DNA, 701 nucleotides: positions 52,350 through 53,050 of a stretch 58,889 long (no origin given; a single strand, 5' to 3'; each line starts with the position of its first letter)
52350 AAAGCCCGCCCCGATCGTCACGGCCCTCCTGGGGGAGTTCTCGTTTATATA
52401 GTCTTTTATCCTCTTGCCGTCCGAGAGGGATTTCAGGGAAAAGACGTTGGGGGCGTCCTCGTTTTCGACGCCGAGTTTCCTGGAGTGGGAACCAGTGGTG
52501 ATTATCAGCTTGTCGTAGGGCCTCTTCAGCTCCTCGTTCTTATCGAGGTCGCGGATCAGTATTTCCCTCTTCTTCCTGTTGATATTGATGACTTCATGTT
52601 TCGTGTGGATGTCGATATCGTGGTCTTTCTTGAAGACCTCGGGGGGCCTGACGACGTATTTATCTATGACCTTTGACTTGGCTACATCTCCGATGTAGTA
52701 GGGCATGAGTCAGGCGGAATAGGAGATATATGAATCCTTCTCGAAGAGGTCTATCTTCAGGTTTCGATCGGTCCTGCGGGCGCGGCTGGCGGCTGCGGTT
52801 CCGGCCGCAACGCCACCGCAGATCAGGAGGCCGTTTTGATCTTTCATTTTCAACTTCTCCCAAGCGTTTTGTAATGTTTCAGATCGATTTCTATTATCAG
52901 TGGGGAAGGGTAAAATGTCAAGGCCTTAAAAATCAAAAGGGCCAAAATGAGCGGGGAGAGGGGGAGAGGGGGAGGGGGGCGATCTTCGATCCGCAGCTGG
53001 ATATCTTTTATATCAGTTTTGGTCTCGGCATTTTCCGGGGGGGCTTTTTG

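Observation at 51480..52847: Hidden selenoprotein: CoA-disulfide reductase/NADH oxidase with UGA at the redox Cys and a textbook SECIS hairpin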

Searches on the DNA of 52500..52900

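Call 31: search_rna_families(source=window, start=52500, end=52900, threshold=evalue, max_evalue=10, show_alignments=3)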
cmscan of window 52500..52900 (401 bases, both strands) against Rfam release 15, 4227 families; matches with E-value up to 10: 4.
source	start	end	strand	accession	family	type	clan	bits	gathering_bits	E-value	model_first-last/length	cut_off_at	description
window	52772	52823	-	RF01020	mir-572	Gene; miRNA;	-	19.5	80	2.1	1-90/90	no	mir-572 microRNA precursor family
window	52782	52819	-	RF03985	mir-9250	Gene; miRNA;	-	15.8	90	6.1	1-63/63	no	mir-9250 microRNA precursor family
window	52782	52852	+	RF01779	AS1726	Gene;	-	15.1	50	7.4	1-78/78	no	AS1726 sRNA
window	52588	52601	+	RF00180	REN-SRE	Cis-reg;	-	12.7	41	1.9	1-37/37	no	Renin stability regulatory element (REN-SRE)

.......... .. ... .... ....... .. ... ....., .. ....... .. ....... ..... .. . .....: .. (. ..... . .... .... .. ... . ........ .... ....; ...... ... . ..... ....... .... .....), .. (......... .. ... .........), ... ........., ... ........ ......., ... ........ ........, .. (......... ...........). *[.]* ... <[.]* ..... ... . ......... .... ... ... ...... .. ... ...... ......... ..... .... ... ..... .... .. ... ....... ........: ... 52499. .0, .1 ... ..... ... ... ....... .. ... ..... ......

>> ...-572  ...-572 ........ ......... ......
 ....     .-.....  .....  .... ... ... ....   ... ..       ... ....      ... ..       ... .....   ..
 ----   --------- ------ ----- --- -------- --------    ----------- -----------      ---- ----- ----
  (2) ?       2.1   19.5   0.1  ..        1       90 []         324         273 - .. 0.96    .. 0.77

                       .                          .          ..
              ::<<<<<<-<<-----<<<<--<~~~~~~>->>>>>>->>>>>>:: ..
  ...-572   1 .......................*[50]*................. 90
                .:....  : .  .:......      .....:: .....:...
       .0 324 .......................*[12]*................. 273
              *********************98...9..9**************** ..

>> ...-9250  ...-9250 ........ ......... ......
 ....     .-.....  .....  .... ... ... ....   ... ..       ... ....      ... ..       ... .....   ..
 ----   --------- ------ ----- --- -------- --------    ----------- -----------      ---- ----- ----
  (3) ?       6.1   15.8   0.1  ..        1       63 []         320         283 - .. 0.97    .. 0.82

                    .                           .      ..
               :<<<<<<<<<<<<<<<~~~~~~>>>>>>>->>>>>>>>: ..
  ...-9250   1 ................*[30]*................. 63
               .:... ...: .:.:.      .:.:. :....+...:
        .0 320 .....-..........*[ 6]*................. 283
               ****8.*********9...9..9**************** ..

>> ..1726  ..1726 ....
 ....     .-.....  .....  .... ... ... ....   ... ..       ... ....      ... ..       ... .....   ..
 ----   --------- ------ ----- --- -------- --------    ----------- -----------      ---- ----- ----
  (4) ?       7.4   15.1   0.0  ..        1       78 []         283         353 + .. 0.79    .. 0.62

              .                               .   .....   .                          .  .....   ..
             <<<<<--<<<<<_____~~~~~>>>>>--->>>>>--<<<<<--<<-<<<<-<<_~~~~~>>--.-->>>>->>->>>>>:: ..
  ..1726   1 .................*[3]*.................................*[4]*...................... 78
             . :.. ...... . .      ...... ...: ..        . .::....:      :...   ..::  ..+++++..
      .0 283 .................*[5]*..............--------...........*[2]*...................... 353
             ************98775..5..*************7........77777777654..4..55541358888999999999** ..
